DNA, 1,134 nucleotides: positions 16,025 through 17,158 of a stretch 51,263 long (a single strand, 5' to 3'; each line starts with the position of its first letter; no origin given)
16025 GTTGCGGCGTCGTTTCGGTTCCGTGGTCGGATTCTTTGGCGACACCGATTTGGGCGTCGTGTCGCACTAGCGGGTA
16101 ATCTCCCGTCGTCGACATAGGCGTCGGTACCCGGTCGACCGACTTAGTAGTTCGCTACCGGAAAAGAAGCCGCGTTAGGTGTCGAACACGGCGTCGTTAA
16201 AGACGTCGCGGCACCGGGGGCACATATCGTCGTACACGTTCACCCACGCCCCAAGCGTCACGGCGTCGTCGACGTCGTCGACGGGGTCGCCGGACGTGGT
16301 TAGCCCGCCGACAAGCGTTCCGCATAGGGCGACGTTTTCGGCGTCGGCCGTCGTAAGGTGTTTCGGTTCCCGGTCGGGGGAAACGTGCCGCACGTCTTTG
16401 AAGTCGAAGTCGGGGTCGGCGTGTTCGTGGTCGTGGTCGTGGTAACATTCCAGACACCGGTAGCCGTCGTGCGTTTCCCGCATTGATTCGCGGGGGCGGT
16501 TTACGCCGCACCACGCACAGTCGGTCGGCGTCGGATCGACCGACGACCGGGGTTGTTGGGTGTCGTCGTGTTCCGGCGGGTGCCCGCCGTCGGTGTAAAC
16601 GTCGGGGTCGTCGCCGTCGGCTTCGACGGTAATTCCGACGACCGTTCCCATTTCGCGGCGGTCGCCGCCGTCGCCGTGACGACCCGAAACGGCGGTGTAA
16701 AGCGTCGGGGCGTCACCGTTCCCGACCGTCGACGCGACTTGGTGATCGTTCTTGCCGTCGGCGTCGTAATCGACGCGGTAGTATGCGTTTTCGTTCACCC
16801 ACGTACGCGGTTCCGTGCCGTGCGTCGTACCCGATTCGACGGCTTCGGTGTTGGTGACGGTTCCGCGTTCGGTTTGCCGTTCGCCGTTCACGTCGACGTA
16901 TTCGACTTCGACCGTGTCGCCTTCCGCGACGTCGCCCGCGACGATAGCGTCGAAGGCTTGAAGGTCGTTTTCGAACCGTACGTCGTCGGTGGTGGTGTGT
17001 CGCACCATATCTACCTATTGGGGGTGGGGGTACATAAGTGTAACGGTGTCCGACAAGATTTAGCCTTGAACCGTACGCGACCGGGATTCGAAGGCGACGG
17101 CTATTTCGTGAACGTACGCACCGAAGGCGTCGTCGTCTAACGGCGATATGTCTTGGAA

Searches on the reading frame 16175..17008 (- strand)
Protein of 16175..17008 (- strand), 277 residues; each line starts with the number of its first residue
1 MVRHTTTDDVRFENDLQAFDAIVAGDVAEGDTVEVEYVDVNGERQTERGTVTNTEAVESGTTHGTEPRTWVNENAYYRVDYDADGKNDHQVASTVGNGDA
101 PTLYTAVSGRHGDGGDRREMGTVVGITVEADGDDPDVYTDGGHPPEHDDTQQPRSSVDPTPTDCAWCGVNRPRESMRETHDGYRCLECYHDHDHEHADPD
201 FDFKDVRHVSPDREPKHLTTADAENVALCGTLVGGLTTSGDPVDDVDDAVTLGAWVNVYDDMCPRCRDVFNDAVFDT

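Call 25: search_protein_families(library=pfam, proteins=[window:16175-17008:-], max_evalue=0.01)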
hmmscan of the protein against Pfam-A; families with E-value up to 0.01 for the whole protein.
window:16175-17008:- (277 aa): 0 families

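Call 54: find_homologous_proteins(query=window:16175-17008:-, max_evalue=0.001)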
Query window:16175-17008:- (277 aa): 7 proteins with E <= 0.001 among 1145 candidates.
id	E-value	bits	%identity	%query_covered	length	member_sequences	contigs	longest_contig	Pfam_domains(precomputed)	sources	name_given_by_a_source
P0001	9.8e-187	638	100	100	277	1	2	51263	-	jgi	-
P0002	4.2e-93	330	78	44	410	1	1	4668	-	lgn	-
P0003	2.6e-76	275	58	53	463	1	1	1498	-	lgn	-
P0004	2.3e-69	252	53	100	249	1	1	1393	-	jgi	jgi:hypothetical protein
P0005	4.0e-68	248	74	57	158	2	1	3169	-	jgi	-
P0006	1.8e-32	131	58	40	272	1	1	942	-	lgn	-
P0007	2.3e-28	118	54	44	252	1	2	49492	-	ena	-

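Call 56: find_encoding_contigs(protein=P0007, flank=10000, max_places=3)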
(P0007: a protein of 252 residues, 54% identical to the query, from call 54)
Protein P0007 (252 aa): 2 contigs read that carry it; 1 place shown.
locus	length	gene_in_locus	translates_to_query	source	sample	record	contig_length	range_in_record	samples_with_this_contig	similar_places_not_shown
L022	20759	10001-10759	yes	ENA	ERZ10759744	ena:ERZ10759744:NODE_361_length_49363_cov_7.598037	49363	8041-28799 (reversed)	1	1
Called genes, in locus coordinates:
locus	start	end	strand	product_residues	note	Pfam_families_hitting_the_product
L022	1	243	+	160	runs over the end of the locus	-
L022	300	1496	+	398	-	-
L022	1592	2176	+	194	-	-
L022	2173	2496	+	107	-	-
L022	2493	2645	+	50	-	-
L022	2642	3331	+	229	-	-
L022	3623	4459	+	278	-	-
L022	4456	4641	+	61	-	-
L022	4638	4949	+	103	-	-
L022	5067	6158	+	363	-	-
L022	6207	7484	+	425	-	-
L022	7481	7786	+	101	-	-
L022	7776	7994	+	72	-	-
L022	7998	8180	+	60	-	-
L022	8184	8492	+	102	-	-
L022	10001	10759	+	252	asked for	-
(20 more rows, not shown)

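Call 57: find_encoding_contigs(protein=P0004, flank=5000, max_places=3)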
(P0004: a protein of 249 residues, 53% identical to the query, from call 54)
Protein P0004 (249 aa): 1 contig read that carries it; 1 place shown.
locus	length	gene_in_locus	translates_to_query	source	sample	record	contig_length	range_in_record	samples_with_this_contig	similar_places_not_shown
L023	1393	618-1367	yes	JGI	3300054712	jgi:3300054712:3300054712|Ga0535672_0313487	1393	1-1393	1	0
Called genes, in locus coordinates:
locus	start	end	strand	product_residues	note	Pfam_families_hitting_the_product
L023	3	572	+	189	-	?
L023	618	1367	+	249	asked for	-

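Call 58: find_encoding_contigs(protein=P0003, flank=5000, max_places=3)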
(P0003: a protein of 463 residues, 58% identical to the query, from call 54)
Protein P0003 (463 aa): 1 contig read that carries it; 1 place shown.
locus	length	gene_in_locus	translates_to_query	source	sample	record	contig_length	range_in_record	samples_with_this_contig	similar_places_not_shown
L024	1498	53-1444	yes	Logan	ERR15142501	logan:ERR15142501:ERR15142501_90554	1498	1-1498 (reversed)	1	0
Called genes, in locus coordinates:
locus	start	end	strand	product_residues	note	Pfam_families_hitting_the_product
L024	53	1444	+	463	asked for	-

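Call 104: search_protein_families(library=phrogs, proteins=[window:16175-17008:-], max_evalue=0.01)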
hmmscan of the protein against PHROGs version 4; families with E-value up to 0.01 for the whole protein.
window:16175-17008:- (277 aa): 0 families
